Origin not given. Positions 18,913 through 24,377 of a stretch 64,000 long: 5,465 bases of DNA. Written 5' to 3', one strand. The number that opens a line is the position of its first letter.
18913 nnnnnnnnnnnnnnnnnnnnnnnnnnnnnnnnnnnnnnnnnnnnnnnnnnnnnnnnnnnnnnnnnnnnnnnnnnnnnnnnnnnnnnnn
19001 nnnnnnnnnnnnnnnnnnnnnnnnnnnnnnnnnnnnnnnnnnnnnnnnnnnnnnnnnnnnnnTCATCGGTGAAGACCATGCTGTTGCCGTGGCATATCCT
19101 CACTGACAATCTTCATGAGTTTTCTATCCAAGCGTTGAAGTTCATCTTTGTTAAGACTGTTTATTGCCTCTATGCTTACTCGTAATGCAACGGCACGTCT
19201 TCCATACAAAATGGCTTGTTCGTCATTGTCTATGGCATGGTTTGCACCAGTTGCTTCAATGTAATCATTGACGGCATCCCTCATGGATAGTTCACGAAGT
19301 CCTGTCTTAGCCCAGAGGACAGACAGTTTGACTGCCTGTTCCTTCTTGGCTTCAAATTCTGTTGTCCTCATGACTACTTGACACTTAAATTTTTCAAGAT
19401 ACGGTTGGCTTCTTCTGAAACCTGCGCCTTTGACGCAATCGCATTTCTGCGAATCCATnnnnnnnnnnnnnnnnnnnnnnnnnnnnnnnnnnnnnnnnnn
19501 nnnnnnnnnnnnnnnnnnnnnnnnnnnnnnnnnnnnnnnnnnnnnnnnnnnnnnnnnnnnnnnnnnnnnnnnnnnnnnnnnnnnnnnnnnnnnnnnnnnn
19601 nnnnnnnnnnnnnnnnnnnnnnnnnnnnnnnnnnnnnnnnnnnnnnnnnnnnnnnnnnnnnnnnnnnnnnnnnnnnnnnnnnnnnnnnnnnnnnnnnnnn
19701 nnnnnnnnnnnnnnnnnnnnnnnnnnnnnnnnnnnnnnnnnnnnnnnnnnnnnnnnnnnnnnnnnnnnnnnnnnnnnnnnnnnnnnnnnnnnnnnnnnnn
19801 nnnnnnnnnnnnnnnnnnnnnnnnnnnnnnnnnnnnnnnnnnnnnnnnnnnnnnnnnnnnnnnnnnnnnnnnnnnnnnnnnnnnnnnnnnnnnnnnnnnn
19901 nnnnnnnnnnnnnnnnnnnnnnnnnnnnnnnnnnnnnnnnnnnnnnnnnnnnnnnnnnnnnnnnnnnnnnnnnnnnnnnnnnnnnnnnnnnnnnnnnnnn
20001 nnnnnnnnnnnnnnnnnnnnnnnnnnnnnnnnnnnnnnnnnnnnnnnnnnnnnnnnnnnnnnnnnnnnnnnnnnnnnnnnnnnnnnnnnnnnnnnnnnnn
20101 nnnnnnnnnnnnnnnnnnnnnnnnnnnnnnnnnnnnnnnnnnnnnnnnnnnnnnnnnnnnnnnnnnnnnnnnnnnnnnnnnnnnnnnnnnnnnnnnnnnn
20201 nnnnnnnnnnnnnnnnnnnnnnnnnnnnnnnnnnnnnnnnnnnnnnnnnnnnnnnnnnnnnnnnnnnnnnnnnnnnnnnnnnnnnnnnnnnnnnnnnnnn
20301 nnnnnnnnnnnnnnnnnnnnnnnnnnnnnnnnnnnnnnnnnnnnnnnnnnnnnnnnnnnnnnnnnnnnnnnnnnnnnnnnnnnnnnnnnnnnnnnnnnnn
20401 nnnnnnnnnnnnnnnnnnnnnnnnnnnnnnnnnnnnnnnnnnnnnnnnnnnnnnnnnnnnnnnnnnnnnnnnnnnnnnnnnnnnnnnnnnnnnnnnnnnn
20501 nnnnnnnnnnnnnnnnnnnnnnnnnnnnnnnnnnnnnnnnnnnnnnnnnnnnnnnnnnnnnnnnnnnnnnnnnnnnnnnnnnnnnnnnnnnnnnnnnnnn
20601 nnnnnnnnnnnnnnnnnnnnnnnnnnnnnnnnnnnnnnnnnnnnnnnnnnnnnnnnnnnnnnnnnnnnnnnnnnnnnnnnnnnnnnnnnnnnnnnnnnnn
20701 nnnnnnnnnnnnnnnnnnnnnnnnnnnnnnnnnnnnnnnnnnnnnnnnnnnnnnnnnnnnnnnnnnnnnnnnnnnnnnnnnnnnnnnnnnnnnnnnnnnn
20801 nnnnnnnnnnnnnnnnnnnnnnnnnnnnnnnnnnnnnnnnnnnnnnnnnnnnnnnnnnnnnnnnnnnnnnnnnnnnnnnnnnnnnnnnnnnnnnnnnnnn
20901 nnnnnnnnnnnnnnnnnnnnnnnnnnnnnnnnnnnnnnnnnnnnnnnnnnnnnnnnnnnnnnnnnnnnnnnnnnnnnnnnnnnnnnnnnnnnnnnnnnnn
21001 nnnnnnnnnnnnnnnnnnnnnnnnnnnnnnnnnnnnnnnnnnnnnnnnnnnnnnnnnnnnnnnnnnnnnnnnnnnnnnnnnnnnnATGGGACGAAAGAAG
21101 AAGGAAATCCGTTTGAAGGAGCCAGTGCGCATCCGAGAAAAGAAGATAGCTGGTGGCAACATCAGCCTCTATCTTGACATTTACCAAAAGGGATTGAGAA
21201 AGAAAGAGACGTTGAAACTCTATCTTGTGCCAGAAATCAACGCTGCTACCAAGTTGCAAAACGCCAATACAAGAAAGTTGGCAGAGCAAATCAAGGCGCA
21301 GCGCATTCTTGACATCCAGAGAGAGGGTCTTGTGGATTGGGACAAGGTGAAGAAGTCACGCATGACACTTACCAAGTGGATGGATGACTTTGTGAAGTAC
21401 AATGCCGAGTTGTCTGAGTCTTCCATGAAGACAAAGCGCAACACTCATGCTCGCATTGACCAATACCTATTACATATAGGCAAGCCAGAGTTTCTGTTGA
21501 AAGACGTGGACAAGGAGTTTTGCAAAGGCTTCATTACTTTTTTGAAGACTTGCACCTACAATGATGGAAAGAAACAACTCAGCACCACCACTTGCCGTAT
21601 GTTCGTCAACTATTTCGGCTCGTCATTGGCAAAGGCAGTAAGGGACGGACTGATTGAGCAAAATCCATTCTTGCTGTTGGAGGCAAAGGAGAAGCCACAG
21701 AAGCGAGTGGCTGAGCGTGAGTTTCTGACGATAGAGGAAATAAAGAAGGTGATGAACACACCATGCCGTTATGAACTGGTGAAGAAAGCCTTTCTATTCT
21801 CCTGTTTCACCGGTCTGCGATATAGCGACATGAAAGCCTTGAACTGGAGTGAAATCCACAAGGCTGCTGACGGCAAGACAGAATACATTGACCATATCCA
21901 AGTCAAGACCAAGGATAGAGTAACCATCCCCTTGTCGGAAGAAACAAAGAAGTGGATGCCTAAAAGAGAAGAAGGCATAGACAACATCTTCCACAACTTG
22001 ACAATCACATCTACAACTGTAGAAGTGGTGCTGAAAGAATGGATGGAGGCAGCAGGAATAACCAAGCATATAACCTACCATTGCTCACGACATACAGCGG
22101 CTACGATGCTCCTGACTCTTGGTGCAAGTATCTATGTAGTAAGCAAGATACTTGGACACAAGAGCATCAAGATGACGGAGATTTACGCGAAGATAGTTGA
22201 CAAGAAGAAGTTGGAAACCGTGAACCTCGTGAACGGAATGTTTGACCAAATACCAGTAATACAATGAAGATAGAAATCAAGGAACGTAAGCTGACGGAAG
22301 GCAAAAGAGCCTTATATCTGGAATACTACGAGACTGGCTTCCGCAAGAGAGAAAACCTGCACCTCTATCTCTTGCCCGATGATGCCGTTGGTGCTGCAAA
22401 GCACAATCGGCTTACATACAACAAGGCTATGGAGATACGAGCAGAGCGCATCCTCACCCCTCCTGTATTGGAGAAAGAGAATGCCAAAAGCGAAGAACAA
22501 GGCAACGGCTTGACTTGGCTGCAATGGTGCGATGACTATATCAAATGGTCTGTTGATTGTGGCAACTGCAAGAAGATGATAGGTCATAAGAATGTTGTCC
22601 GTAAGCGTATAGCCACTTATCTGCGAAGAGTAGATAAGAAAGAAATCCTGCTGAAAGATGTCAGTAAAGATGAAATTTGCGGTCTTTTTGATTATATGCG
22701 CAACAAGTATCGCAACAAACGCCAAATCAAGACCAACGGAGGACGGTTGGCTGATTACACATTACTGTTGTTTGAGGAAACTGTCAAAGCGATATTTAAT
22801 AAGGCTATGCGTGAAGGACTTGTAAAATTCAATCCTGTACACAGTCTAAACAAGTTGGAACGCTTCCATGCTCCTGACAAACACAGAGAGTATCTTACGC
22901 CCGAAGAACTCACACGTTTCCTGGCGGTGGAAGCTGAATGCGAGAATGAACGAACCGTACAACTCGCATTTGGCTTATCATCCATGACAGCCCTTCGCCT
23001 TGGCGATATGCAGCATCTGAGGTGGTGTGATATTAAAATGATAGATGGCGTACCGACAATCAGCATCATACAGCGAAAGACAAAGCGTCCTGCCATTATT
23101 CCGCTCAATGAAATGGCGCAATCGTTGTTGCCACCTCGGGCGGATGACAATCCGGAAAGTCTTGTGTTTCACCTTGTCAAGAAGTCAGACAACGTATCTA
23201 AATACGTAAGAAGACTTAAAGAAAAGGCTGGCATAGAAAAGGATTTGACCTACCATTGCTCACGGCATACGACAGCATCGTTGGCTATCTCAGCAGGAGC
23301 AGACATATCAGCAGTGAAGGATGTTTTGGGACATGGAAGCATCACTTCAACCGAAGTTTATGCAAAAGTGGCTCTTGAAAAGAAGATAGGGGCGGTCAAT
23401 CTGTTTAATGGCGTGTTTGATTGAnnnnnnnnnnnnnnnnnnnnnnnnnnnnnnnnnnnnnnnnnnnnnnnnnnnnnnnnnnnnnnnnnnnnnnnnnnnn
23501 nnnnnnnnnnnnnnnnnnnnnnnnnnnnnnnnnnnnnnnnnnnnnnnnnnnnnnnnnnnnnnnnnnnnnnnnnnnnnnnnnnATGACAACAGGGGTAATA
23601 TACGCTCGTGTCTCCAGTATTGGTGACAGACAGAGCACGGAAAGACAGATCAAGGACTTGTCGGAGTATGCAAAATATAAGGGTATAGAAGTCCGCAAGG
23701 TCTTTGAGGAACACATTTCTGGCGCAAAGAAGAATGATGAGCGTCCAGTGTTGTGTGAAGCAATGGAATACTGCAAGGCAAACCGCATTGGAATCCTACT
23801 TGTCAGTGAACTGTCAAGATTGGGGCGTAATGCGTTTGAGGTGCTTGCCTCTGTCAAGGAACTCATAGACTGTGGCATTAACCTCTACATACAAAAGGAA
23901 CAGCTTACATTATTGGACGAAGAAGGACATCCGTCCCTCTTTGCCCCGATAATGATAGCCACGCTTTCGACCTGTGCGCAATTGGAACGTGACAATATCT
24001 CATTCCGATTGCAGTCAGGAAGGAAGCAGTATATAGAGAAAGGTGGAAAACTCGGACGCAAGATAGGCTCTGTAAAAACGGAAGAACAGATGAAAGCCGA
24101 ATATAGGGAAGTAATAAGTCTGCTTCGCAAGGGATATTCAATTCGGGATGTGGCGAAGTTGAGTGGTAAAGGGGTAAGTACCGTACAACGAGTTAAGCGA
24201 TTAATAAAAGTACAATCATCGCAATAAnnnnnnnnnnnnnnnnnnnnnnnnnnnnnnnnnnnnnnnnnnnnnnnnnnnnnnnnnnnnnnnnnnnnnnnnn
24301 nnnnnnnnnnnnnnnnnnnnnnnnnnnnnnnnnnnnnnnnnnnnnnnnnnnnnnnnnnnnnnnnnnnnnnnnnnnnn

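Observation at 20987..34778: IME-B is flanked by a perfect 15-bp direct repeat, and its removal restores one long traJ reading frame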

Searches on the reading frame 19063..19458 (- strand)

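Call 29: search_protein_families(library=pfam, proteins=[window:19063-19458:-], max_evalue=1)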
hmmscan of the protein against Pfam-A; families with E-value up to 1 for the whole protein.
window:19063-19458:- (131 aa): 1 family
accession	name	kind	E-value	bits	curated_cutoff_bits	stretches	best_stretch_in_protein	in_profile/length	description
PF19788.4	DUF6272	-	0.09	12.9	26.6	1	89-120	69-98/134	Family of unknown function (DUF6272)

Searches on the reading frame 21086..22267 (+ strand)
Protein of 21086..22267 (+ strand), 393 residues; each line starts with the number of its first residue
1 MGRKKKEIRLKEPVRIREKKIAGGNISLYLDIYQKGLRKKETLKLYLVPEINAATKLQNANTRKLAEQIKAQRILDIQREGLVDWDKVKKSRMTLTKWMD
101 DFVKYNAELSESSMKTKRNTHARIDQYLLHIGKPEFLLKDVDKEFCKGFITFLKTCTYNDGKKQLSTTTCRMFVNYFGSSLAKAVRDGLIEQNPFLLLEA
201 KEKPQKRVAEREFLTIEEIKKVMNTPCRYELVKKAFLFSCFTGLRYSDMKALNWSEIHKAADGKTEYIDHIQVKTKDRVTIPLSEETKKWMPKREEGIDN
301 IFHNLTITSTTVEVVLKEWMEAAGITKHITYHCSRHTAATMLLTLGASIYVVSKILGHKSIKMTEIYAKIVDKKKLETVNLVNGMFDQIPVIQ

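Call 9: search_protein_families(library=pfam, proteins=[window:21086-22267:+], max_evalue=0.01)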
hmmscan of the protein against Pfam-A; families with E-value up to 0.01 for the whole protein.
window:21086-22267:+ (393 aa): 3 families
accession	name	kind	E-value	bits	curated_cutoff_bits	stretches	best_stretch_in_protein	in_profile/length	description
PF00589.27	Phage_integrase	-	1.9e-22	80.3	27.1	1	213-370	2-168/172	Phage integrase family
PF13102.12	Phage_int_SAM_5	-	3.8e-13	50.1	22.3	1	95-195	2-93/98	Phage integrase SAM-like domain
PF17293.8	Arm-DNA-bind_5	-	2.2e-11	44.5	22.6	1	14-75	1-67/87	Arm DNA-binding domain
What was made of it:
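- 21086..22267 (+): Int1, tyrosine recombinase with arm-binding domain (PF17293 + PF13102 + PF00589). Call 9.
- On Duo-tyrosine-integrase IMEs of Prevotella (MTnPi1-3 type): Int1 (21086-22267) and Int2 (22264-23424) both match PF00589, PF13102 and PF17293 (call 9).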

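Call 30: search_protein_families(library=ncbifam, proteins=[window:21086-22267:+], max_evalue=1)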
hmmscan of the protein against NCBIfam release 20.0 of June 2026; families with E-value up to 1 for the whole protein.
window:21086-22267:+ (393 aa): 11 families
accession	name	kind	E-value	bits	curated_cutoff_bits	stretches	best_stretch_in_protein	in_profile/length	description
NF040815.2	recomb_XerA_Arch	equivalog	2.4e-22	79.8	220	1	109-373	9-257/263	site-specific tyrosine recombinase/integron integrase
TIGR02224.1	recomb_XerC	equivalog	4.8e-21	75.4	335.15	1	101-377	2-283/295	tyrosine recombinase XerC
TIGR02225.1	recomb_XerD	equivalog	6.9e-20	71.5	329.6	1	103-379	7-282/290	site-specific tyrosine recombinase XerD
NF001399.0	PRK00283.1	subfamily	5.1e-16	58.8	279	1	95-377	9-289/300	tyrosine recombinase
TIGR02249.1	integrase_gron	subfamily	1.7e-13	50.6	265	1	306-376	236-306/315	integron integrase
NF002331.0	PRK01287.1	subfamily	2.2e-12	46.6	371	1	91-371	22-313/365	site-specific tyrosine recombinase XerC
NF003462.0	PRK05084.1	equivalog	2.8e-09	36.2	267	1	307-381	283-355/360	tyrosine recombinase XerS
NF011946.0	PRK15417.1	equivalog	3.5e-08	33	435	1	310-373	255-318/337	integron integrase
NF007370.0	PRK09870.1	subfamily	0.0012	18.5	221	1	321-368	130-177/200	tyrosine-type DNA invertase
NF041502.1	integrase_1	equivalog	0.0075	15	350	1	320-372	310-362/484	site-specific integrase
NF007371.0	PRK09871.1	subfamily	0.077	12.5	222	1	315-368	119-172/198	tyrosine-type DNA invertase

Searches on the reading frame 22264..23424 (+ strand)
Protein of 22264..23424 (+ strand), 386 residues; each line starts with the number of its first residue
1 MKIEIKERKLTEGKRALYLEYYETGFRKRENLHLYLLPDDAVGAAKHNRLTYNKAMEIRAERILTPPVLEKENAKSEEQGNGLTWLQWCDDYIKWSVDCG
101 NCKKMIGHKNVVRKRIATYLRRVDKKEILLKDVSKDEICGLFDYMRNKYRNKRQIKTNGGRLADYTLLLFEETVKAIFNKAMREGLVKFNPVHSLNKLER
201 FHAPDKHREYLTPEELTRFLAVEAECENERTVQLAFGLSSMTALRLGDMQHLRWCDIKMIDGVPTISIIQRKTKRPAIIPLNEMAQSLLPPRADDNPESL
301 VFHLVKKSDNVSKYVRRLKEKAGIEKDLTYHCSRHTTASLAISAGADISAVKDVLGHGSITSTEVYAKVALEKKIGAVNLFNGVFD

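Call 9: search_protein_families(library=pfam, proteins=[window:22264-23424:+], max_evalue=0.01)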
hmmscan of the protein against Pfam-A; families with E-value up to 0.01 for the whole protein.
window:22264-23424:+ (386 aa): 3 families
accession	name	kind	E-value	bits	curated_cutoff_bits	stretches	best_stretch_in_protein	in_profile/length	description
PF00589.27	Phage_integrase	-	8.1e-23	81.5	27.1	1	210-370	2-169/172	Phage integrase family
PF13102.12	Phage_int_SAM_5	-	3.1e-05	24.7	22.3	1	86-193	3-94/98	Phage integrase SAM-like domain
PF17293.8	Arm-DNA-bind_5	-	0.00016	22.6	22.6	1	5-49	3-53/87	Arm DNA-binding domain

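Call 30: search_protein_families(library=ncbifam, proteins=[window:22264-23424:+], max_evalue=1)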
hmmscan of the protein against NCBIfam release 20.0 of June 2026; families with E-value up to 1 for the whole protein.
window:22264-23424:+ (386 aa): 11 families
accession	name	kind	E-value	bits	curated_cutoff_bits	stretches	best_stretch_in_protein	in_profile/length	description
NF040815.2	recomb_XerA_Arch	equivalog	2.2e-20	73.3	220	1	128-372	38-257/263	site-specific tyrosine recombinase/integron integrase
TIGR02225.1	recomb_XerD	equivalog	1.2e-16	60.9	329.6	1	173-372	69-277/290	site-specific tyrosine recombinase XerD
TIGR02224.1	recomb_XerC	equivalog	1.7e-15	57.2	335.15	1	172-373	71-281/295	tyrosine recombinase XerC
TIGR02249.1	integrase_gron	subfamily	1.9e-14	53.7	265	1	300-372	232-303/315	integron integrase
NF001399.0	PRK00283.1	subfamily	1.2e-13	51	279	1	118-373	36-287/300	tyrosine recombinase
NF002331.0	PRK01287.1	subfamily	2.9e-11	43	371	1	113-372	51-315/365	site-specific tyrosine recombinase XerC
NF011946.0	PRK15417.1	equivalog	3.7e-09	36.2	435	1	311-371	257-317/337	integron integrase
NF003462.0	PRK05084.1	equivalog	4.4e-06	25.7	267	1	325-379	300-354/360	tyrosine recombinase XerS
NF040693.1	recomb_GmtY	equivalog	0.016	14.5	340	1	310-369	373-432/441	gamma-mobile-trio recombinase GmtY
NF007370.0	PRK09870.1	subfamily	0.049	13.2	221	1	205-367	7-177/200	tyrosine-type DNA invertase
TIGR00149.1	TIGR00149_YjbQ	hypoth_equivalog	0.1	12.3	67.75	1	310-355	15-60/132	secondary thiamine-phosphate synthase enzyme YjbQ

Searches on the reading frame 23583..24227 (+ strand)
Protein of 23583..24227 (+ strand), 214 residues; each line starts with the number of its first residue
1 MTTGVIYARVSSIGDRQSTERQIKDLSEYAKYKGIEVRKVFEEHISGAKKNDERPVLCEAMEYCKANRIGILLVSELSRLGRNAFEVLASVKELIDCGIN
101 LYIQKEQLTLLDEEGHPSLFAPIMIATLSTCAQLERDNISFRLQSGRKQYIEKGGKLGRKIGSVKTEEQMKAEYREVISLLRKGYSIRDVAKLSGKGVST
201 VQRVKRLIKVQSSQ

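Call 9: search_protein_families(library=pfam, proteins=[window:23583-24227:+], max_evalue=0.01)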
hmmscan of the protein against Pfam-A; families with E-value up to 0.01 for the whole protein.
window:23583-24227:+ (214 aa): 6 families
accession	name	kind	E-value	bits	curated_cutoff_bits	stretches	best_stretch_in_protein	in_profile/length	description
PF00239.26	Resolvase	-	1.4e-31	110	23.3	1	5-155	2-144/145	Resolvase, N terminal domain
PF02796.21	HTH_7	-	8.2e-06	26.3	23.8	1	172-205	9-42/45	Helix-turn-helix domain of resolvase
PF13936.12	HTH_38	-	0.0008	19.5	27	1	179-204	15-40/44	Helix-turn-helix domain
PF01371.25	Trp_repressor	-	0.0012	19.3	27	1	176-212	40-77/88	Trp repressor protein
PF13384.12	HTH_23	-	0.0012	19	24.6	1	177-206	10-39/50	Homeodomain-like domain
PF08281.18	Sigma70_r4_2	-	0.0033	17.5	25.7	0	168-203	9-45/54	Sigma-70, region 4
